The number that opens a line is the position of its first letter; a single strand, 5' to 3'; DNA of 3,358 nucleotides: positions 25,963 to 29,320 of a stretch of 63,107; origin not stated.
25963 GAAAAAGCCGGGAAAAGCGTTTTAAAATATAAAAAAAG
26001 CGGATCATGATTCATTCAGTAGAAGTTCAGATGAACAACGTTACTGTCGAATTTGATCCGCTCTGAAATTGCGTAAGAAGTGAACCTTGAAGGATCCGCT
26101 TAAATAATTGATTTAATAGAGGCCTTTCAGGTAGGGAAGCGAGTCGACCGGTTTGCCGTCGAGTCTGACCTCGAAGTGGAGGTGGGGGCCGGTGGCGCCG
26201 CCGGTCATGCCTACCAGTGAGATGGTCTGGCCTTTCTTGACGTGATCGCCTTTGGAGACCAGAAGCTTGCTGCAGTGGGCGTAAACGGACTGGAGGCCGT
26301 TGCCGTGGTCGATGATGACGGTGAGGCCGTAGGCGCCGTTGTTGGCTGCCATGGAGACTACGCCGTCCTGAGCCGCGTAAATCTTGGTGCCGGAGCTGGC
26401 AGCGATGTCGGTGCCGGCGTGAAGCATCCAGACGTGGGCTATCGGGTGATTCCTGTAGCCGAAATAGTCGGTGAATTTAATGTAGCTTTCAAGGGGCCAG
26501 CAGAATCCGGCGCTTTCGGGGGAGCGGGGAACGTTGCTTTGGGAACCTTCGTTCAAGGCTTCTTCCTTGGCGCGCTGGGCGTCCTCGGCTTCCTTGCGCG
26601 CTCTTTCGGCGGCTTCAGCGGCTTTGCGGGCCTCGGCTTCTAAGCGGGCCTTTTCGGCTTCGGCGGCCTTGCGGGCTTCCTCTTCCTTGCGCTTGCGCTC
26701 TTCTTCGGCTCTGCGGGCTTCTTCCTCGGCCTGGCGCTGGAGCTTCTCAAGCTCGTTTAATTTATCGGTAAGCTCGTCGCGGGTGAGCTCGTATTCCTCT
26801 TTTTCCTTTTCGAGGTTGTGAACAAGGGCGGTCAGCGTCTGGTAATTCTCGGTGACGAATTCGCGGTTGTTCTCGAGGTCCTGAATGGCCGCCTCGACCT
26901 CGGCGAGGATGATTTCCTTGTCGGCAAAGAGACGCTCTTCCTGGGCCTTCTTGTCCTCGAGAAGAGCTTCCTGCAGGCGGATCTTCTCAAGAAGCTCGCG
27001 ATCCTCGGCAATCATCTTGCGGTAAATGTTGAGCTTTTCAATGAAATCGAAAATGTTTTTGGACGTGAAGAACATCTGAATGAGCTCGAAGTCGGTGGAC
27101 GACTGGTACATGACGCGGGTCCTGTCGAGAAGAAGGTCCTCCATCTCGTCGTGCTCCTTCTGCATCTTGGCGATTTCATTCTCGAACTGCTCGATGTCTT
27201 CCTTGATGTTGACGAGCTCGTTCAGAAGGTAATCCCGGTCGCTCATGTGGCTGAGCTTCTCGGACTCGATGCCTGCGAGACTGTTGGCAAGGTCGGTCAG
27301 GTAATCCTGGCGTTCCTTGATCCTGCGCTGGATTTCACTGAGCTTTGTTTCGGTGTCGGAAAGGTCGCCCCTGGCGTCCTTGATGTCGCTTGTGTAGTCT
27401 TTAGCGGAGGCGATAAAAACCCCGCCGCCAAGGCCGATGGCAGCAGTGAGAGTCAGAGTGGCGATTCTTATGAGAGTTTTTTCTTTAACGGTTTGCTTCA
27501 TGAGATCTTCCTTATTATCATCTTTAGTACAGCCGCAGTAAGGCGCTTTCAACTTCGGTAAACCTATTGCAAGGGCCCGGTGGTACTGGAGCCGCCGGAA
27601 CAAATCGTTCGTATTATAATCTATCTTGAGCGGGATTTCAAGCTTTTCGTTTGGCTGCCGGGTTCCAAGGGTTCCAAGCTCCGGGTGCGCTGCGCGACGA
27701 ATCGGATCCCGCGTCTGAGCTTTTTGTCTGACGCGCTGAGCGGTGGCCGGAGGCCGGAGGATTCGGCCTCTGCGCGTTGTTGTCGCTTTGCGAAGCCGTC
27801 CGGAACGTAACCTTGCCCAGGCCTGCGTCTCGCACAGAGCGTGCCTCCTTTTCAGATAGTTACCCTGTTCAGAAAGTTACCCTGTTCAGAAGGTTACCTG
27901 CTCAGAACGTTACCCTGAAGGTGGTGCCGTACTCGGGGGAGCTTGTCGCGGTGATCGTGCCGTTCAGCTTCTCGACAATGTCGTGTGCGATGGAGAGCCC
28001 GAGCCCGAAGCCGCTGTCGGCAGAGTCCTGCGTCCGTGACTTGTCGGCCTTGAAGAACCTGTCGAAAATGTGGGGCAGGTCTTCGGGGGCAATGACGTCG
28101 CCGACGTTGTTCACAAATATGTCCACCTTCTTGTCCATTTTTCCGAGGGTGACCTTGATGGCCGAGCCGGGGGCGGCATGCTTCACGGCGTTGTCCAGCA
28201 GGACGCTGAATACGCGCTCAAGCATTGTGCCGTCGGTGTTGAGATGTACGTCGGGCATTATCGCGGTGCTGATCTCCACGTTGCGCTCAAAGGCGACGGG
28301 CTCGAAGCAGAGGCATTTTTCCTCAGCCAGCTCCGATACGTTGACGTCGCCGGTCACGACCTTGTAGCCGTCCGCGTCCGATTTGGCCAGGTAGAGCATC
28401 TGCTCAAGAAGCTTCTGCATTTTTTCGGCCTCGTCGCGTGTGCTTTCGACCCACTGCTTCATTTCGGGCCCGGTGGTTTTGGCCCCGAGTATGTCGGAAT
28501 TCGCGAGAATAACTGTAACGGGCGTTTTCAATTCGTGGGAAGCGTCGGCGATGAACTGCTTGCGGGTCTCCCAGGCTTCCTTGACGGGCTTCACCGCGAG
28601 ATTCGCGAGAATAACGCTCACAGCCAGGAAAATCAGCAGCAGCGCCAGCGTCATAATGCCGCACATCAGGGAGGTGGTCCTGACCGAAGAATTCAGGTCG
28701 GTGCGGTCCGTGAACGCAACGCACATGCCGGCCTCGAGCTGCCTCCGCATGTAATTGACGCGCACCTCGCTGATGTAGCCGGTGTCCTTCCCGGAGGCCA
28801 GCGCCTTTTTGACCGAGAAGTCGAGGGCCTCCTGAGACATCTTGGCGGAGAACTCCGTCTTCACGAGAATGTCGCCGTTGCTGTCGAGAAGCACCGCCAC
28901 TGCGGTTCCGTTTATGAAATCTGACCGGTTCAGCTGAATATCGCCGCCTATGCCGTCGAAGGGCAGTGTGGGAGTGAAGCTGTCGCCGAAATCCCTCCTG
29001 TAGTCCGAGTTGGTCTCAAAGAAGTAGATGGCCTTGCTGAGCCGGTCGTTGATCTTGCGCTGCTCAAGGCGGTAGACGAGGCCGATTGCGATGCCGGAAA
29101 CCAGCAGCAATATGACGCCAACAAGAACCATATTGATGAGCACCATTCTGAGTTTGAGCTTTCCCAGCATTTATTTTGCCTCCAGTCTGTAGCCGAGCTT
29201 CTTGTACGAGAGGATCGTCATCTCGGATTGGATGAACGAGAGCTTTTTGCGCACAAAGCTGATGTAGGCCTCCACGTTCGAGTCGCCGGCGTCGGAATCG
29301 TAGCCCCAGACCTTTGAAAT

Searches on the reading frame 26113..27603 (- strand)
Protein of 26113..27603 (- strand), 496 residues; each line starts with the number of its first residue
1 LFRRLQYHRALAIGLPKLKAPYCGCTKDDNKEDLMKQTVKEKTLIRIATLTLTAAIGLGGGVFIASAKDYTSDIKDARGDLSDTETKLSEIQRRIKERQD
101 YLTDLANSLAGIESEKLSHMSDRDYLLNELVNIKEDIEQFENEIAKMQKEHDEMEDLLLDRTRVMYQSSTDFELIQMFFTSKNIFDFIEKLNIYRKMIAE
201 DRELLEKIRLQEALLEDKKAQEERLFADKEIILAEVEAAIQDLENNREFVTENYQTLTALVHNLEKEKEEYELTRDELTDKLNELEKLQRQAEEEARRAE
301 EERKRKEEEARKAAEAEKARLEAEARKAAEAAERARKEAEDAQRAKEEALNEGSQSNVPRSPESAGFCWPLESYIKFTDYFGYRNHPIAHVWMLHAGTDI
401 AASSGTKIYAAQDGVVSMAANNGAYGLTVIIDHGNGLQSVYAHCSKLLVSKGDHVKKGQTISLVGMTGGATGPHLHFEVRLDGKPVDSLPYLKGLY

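Call 5: search_protein_families(library=pfam, proteins=[window:26113-27603:-])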
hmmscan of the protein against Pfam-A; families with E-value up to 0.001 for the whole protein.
window:26113-27603:- (496 aa): 2 families
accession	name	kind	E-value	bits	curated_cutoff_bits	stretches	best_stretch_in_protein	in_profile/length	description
PF01551.29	Peptidase_M23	-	5.2e-35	120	28.7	1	395-487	3-95/96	Peptidase family M23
PF24568.1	CC_PcsB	-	6.1e-10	39.3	27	1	144-218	1-75/75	Peptidoglycan hydrolase PcsB, coiled-coil domain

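Call 24: find_encoding_contigs(protein=window:26113-27603:-, flank=4000, max_places=10)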
Protein window:26113-27603:- (496 aa): no gene with exactly this product is on record in the collection.

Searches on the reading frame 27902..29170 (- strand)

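Call 5: search_protein_families(library=pfam, proteins=[window:27902-29170:-])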
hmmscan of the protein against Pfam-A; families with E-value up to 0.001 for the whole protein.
window:27902-29170:- (422 aa): 2 families
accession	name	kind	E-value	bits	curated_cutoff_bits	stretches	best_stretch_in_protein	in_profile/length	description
PF02518.31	HATPase_c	-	1.7e-23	83.6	26.4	1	313-422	2-107/111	Histidine kinase-, DNA gyrase B-, and HSP90-like ATPase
PF00512.31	HisKA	-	4e-16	59.3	26.9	1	203-266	2-65/66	His Kinase A (phospho-acceptor) domain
